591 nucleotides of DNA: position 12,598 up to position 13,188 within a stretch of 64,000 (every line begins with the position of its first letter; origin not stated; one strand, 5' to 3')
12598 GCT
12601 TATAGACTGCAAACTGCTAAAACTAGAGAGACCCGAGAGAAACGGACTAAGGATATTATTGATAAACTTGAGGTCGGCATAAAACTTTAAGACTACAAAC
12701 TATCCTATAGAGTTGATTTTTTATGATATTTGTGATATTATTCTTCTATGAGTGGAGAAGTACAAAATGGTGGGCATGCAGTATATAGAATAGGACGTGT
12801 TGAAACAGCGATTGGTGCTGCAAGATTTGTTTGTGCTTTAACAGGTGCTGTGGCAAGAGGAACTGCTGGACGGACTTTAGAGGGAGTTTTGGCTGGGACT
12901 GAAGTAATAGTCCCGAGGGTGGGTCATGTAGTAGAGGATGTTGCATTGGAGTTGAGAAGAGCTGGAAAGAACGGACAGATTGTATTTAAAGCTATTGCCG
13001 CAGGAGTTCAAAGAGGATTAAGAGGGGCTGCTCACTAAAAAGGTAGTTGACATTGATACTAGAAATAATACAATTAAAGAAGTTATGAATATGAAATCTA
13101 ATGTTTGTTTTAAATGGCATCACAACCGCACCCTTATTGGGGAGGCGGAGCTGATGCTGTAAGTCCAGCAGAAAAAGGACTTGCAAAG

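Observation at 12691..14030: Orphan 1.3-kb island with strong promoter, leader ORF and attenuator in front of a domain-less 265-aa protein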

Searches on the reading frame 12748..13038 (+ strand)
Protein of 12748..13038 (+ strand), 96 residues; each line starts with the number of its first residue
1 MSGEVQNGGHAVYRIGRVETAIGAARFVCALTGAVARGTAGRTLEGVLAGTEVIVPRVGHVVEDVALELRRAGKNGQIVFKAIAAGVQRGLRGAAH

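Call 8: search_protein_families(library=pfam, proteins=[window:12748-13038:+], max_evalue=1)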
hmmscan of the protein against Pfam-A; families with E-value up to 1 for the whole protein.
window:12748-13038:+ (96 aa): 0 families

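Call 9: search_protein_families(library=ncbifam, proteins=[window:12748-13038:+], max_evalue=1)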
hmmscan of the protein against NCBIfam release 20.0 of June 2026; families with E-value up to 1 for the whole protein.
window:12748-13038:+ (96 aa): 1 family
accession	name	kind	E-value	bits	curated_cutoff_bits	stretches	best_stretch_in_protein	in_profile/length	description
NF008398.0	PRK11197.1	subfamily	0.13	11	376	1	23-95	261-331/381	L-lactate dehydrogenase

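Call 44: search_protein_families(library=padloc, proteins=[window:12748-13038:+], max_evalue=0.1)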
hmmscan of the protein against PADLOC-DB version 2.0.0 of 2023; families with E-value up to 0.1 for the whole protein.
window:12748-13038:+ (96 aa): 0 families

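Call 45: search_protein_families(library=phrogs, proteins=[window:12748-13038:+], max_evalue=0.1)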
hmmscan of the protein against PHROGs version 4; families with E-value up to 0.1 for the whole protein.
window:12748-13038:+ (96 aa): 0 families

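Call 56: find_homologous_proteins(query=window:12748-13038:+, max_evalue=0.01)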
Query window:12748-13038:+ (96 aa): 2 proteins with E <= 0.01 among 61 candidates.
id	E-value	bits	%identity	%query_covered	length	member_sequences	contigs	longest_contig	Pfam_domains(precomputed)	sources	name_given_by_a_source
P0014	3.7e-51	189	100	100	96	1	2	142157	-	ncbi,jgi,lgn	jgi:hypothetical protein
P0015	3.3e-21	93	63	100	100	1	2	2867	-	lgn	-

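Call 99: search_solved_structures(query=window:12748-13038:+, max_evalue=1)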
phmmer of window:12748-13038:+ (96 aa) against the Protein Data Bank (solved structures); distinct sequences matched with E-value up to 1: 3.
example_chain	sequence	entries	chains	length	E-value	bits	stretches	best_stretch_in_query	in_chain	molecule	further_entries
5cwb_A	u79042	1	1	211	0.12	15.9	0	41-78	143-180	Designed helical repeat protein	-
7mwr_B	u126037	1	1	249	0.45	14.2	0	42-92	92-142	LHD101B4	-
6vfi_A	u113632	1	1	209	0.63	13.7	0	41-88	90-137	O43_dn18A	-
